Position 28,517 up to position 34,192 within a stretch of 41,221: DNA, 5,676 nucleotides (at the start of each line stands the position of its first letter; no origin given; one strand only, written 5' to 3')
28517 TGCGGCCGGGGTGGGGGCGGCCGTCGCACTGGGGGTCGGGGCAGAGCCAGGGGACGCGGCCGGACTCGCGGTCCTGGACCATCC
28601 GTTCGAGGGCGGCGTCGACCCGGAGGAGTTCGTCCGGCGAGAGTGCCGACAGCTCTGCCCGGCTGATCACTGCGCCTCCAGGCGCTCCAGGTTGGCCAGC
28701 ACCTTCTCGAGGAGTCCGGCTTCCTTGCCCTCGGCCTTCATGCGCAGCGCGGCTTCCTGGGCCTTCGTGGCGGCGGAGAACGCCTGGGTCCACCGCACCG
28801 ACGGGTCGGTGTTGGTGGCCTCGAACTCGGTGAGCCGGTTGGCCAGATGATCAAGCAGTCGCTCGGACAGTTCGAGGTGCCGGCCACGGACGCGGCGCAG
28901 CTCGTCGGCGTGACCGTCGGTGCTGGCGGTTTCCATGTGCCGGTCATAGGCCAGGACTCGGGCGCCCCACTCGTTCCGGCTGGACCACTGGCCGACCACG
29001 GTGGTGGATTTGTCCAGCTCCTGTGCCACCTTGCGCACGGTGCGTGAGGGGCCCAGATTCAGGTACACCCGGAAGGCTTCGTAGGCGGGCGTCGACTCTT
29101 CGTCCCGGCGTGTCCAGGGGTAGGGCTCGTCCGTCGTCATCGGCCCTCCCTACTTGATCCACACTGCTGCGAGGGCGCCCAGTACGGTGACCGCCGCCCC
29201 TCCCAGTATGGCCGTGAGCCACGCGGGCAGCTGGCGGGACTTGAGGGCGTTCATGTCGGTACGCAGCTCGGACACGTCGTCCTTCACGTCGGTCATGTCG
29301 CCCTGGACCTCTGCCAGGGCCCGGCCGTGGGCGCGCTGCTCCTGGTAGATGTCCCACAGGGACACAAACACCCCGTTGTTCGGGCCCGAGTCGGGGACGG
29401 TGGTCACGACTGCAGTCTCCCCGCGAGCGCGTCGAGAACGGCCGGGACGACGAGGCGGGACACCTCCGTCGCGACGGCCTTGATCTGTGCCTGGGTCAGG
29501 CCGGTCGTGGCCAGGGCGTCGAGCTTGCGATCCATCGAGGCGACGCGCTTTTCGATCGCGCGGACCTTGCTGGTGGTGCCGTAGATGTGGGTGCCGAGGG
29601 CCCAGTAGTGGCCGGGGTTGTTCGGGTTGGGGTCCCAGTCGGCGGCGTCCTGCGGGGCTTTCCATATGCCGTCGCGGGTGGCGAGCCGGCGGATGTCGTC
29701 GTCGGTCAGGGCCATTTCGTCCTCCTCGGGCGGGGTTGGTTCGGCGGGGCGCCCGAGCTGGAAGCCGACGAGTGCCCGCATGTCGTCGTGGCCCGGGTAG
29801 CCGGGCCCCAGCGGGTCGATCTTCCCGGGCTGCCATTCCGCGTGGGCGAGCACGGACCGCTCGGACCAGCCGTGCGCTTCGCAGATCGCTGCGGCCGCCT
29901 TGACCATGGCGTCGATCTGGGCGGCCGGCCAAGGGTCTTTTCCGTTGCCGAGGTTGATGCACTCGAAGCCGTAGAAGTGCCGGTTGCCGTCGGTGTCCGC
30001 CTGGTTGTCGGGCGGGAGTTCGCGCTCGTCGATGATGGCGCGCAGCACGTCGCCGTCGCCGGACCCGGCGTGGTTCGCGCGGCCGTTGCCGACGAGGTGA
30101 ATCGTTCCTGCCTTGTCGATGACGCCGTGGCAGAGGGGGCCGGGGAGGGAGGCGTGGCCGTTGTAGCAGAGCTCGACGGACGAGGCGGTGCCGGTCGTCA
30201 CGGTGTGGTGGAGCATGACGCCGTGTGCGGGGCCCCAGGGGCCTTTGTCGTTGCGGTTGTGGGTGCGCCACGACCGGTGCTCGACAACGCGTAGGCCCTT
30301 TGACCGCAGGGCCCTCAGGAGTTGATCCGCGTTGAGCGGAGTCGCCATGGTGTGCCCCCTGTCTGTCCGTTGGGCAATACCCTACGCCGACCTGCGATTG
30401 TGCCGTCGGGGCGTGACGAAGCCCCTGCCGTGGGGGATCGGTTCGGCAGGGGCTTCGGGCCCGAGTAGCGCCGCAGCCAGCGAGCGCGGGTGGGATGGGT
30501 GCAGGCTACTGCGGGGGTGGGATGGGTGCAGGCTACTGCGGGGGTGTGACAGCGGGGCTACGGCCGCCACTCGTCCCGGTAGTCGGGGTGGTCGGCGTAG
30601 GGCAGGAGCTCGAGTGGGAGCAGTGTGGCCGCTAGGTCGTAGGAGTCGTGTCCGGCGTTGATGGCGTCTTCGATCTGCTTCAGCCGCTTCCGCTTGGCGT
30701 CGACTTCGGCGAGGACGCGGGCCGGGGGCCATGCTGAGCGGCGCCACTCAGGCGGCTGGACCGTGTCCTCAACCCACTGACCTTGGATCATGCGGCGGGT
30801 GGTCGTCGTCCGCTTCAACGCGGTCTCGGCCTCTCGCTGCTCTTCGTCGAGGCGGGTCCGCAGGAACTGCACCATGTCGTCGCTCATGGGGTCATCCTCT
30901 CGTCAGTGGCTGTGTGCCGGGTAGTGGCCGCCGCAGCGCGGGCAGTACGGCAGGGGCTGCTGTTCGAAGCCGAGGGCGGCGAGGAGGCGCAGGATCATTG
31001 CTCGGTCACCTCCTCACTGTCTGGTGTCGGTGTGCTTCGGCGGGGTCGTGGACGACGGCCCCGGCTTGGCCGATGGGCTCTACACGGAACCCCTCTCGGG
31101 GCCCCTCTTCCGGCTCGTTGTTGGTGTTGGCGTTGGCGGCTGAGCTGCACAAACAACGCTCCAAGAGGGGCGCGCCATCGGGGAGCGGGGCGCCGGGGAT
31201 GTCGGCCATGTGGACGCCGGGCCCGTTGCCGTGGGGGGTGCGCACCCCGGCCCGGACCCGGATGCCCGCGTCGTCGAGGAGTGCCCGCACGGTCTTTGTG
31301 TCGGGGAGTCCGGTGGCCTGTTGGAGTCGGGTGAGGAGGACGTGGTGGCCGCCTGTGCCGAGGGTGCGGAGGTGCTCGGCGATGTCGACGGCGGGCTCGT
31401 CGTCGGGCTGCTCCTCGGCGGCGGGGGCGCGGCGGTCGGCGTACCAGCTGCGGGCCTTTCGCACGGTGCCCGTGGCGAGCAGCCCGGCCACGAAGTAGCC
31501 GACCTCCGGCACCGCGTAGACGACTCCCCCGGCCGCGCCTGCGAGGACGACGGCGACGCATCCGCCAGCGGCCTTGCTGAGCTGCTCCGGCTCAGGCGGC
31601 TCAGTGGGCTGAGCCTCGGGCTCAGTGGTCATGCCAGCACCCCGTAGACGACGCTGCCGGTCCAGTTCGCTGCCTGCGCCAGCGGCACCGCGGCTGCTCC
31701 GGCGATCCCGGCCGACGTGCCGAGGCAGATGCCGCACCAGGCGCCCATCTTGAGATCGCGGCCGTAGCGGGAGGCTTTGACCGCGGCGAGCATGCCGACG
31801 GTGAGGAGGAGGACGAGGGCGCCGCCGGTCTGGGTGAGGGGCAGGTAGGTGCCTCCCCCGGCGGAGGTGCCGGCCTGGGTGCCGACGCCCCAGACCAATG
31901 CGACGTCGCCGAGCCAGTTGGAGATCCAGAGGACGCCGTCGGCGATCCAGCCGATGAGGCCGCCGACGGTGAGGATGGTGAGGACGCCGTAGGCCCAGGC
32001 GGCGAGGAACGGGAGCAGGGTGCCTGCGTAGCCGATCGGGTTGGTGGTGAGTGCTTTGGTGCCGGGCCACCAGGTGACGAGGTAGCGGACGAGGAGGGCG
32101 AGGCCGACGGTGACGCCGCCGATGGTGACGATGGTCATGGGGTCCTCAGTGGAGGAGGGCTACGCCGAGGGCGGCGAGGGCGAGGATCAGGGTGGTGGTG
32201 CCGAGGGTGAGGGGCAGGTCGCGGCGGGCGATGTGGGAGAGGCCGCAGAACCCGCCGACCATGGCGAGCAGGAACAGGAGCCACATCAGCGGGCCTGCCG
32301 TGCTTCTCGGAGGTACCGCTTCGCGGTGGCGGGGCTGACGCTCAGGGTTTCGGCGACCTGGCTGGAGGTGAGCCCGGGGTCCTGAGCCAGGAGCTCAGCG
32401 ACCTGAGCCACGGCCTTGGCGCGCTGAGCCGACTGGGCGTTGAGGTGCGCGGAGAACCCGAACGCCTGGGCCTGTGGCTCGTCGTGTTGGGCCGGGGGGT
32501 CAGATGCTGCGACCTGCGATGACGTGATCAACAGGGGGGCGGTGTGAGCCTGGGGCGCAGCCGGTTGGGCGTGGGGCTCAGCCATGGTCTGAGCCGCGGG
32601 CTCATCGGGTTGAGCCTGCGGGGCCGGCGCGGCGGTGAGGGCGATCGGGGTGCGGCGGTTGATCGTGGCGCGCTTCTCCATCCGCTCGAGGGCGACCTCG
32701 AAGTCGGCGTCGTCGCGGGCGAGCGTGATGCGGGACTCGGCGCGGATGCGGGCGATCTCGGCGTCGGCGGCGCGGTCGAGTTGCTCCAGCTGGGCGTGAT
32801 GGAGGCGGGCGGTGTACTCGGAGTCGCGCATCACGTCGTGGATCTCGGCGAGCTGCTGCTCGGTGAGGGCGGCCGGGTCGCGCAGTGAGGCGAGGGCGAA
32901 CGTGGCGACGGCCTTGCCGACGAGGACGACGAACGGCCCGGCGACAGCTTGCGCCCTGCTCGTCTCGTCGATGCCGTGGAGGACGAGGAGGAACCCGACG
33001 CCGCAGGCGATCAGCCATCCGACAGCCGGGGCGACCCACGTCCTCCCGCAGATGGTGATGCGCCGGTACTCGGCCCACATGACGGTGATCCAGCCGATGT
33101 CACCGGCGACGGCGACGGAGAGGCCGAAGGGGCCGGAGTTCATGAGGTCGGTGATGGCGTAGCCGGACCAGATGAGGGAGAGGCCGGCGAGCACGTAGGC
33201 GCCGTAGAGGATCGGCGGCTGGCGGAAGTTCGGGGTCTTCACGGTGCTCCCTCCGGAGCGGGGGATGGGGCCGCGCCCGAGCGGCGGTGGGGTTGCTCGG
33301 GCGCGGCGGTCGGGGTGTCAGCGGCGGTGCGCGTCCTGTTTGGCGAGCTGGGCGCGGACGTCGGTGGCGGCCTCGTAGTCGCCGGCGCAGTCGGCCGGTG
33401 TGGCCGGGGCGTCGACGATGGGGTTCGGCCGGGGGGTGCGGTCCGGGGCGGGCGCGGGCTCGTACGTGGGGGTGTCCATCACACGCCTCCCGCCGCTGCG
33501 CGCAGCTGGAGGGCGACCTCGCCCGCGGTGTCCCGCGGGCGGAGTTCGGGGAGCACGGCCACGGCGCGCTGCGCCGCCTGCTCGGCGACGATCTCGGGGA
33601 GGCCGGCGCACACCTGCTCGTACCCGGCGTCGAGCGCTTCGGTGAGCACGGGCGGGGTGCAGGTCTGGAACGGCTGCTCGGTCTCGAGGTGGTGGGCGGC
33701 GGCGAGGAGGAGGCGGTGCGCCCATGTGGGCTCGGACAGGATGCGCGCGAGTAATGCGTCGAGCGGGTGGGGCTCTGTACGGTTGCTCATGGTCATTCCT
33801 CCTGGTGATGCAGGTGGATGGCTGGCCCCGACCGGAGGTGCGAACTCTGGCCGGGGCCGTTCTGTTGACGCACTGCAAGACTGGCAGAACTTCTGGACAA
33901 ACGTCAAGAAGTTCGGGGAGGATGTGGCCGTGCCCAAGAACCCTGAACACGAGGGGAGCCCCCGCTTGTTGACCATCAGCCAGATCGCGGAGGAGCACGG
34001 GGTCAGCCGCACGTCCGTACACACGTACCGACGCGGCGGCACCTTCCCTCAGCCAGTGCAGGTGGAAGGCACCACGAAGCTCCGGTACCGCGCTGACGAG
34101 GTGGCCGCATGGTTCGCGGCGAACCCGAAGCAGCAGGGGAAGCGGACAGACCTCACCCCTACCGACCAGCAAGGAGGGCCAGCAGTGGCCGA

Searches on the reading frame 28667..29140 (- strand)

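Call 76: search_protein_families(library=phrogs, proteins=[window:28667-29140:-], max_evalue=0.001)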
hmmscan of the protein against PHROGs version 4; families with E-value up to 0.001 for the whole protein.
window:28667-29140:- (157 aa): 1 family
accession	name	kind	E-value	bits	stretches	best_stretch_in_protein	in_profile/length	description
phrog_6299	-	head and packaging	4.3e-21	76.7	1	8-130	9-139/193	terminase small subunit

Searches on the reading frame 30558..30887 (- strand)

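Call 76: search_protein_families(library=phrogs, proteins=[window:30558-30887:-], max_evalue=0.001)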
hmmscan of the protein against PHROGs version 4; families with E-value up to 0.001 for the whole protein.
window:30558-30887:- (109 aa): 1 family
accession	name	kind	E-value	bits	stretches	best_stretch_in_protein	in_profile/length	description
phrog_6326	-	unknown function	6.8e-20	72.6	1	1-109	150-270/272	-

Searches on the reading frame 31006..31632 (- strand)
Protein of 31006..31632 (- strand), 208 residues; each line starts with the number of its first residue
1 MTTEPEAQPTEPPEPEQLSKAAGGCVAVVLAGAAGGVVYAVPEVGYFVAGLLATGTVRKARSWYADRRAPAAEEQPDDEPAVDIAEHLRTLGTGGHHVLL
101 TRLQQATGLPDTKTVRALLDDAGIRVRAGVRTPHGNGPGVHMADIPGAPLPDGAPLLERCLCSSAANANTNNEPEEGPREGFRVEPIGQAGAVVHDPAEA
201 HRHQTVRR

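Call 37: search_protein_families(library=phrogs, proteins=[window:31006-31632:-], max_evalue=0.001)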
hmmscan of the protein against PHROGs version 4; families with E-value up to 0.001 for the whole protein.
window:31006-31632:- (208 aa): 1 family
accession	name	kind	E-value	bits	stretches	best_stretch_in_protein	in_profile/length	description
phrog_34550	-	unknown function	3e-19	70.6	1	71-198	299-433/448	-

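Call 38: search_protein_families(library=pfam, proteins=[window:31006-31632:-], max_evalue=0.01)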
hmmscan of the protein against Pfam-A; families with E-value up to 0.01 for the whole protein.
window:31006-31632:- (208 aa): 0 families

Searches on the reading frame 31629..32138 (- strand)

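Call 12: search_protein_families(library=phrogs, proteins=[window:31629-32138:-], max_evalue=0.001)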
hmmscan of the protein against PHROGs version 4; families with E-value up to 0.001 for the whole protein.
window:31629-32138:- (169 aa): 1 family
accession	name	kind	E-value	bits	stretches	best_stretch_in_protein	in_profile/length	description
phrog_16379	-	unknown function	1.2e-16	62.1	1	2-164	5-159/169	-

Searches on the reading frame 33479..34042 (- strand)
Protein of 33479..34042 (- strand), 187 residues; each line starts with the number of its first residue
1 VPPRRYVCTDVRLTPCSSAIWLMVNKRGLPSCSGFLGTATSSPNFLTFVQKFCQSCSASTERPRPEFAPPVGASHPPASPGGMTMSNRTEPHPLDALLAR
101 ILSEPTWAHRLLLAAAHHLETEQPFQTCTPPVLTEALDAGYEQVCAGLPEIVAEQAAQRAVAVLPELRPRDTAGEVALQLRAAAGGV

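Call 37: search_protein_families(library=phrogs, proteins=[window:33479-34042:-], max_evalue=0.001)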
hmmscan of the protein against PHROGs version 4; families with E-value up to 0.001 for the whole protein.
window:33479-34042:- (187 aa): 1 family
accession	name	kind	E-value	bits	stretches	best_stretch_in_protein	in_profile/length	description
phrog_28251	-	unknown function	2.8e-18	67.1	1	86-187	10-110/111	-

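Call 38: search_protein_families(library=pfam, proteins=[window:33479-34042:-], max_evalue=0.01)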
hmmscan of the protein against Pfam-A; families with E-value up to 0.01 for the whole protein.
window:33479-34042:- (187 aa): 0 families
